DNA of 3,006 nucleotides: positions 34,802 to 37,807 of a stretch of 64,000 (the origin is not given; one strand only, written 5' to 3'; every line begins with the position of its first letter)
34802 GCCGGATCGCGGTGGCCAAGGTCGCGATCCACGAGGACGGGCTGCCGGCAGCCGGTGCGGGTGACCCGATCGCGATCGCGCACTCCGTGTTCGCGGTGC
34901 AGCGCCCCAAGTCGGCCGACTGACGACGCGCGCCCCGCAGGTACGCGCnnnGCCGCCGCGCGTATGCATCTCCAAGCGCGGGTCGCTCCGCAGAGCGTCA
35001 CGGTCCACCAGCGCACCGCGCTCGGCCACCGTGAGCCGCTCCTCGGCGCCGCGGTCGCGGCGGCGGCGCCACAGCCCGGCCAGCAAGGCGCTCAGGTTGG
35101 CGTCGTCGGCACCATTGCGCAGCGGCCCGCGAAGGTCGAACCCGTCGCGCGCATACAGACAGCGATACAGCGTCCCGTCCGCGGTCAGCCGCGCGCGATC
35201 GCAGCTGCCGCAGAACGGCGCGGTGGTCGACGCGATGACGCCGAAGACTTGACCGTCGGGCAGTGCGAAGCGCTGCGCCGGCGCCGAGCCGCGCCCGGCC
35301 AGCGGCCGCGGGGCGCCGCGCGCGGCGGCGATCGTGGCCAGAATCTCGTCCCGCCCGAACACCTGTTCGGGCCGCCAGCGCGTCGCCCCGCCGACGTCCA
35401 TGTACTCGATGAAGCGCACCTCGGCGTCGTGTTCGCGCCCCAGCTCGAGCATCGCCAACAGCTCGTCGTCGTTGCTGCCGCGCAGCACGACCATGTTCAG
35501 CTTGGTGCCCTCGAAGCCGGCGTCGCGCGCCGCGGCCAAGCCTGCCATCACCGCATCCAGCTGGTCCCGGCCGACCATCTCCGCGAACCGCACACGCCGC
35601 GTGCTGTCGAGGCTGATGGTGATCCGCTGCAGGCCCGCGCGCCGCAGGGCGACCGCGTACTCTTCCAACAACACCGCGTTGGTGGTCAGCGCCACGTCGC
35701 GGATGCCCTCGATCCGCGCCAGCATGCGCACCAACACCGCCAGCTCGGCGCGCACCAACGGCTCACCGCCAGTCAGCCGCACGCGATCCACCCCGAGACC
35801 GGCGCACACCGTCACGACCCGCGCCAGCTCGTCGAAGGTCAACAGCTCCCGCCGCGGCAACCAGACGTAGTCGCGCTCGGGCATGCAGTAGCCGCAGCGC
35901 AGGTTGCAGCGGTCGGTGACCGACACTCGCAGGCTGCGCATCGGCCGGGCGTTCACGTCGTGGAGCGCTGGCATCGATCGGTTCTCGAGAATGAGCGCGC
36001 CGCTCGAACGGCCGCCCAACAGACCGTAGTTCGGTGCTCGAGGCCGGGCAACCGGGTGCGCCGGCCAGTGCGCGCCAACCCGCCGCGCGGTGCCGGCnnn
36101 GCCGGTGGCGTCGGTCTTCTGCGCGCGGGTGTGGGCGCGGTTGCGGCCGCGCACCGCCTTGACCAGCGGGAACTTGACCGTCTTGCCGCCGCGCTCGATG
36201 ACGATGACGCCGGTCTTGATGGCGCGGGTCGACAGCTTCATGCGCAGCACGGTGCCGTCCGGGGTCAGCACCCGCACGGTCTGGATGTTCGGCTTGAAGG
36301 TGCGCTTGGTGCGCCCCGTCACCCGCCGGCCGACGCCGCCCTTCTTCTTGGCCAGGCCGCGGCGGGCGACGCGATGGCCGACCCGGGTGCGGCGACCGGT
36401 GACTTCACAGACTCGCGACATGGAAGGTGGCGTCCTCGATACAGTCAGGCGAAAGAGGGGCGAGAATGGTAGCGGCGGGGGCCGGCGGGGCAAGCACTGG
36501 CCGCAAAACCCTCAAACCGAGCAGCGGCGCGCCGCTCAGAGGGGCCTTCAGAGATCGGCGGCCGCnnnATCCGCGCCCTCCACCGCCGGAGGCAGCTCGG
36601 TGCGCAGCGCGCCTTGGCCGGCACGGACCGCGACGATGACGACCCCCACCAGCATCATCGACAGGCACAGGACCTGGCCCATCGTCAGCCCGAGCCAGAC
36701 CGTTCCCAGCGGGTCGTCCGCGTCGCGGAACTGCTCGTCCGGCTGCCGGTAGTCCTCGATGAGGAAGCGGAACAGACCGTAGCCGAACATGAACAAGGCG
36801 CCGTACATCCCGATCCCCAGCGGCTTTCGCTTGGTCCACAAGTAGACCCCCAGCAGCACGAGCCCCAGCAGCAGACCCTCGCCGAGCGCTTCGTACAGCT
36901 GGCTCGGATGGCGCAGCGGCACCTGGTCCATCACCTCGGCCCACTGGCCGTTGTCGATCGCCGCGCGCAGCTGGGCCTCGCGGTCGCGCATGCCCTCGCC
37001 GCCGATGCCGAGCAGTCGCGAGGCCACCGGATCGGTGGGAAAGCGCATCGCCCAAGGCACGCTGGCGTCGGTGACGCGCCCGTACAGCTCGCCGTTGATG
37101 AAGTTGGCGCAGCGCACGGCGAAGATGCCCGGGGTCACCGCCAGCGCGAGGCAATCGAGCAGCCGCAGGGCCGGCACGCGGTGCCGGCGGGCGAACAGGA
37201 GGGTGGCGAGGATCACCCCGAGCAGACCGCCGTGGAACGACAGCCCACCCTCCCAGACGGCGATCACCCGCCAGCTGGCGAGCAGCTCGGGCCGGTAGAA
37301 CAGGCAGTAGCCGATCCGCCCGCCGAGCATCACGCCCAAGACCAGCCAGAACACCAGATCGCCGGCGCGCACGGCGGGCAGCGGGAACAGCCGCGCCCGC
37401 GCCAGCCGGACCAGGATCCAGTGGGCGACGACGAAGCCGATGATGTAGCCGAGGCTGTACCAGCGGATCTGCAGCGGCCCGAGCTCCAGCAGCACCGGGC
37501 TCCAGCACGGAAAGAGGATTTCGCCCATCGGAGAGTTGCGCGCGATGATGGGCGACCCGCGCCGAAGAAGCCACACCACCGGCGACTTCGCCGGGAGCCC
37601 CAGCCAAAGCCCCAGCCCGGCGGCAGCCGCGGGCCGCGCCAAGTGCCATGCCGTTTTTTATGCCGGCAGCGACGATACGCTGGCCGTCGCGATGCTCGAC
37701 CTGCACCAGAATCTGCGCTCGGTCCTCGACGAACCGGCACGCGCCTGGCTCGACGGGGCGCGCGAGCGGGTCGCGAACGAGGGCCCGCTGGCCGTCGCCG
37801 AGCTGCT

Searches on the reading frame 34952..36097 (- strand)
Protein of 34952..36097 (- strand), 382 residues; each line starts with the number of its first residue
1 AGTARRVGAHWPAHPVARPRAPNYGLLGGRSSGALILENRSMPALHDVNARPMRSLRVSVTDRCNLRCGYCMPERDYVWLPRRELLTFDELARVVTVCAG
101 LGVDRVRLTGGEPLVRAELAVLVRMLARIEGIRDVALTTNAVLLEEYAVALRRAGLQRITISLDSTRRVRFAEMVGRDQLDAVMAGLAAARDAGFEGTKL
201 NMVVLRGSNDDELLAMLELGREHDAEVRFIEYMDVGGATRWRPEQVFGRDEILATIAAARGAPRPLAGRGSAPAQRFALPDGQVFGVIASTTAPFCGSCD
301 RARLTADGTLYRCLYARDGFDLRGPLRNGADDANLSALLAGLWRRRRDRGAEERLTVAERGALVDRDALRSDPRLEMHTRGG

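Call 72: search_protein_families(library=pfam, proteins=[window:34952-36097:-], max_evalue=0.00001)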
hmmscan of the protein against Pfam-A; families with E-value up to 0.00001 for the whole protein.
window:34952-36097:- (382 aa): 2 families
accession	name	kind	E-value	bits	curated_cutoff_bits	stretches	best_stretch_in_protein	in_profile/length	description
PF04055.27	Radical_SAM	-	2.8e-33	115.9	29.5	1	58-219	1-165/166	Radical SAM superfamily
PF06463.18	Mob_synth_C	-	3.9e-33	114.6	37.4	1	226-349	2-125/128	Molybdenum Cofactor Synthesis C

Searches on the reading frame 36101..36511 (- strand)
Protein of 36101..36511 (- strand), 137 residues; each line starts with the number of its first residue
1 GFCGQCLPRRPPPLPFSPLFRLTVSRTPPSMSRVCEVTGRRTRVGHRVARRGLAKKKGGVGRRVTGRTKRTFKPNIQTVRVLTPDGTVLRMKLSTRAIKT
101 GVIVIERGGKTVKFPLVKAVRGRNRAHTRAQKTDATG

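Call 72: search_protein_families(library=pfam, proteins=[window:36101-36511:-], max_evalue=0.00001)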
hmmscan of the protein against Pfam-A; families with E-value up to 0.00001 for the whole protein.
window:36101-36511:- (137 aa): 1 family
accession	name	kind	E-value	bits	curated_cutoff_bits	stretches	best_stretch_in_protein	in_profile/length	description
PF00830.24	Ribosomal_L28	-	2.7e-14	53.3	27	1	33-101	1-57/60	Ribosomal L28 family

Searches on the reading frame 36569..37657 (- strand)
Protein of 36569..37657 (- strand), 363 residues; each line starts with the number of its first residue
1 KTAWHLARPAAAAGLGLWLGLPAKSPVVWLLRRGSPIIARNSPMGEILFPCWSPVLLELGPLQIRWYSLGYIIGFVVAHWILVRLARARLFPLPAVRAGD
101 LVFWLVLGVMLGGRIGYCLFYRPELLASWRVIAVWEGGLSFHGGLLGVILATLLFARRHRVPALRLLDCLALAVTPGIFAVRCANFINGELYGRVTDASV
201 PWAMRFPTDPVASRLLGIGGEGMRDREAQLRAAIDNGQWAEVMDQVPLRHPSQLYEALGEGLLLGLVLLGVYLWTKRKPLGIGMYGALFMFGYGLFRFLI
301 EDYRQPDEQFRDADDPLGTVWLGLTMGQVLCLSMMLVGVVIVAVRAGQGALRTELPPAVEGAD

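Call 73: search_protein_families(library=pfam, proteins=[window:36569-37657:-], max_evalue=0.00001)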
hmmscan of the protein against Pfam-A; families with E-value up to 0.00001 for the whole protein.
window:36569-37657:- (363 aa): 1 family
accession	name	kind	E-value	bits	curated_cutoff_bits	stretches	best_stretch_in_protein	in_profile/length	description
PF01790.23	LGT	-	1.5e-63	214.8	24.9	1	54-343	1-239/240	Prolipoprotein diacylglyceryl transferase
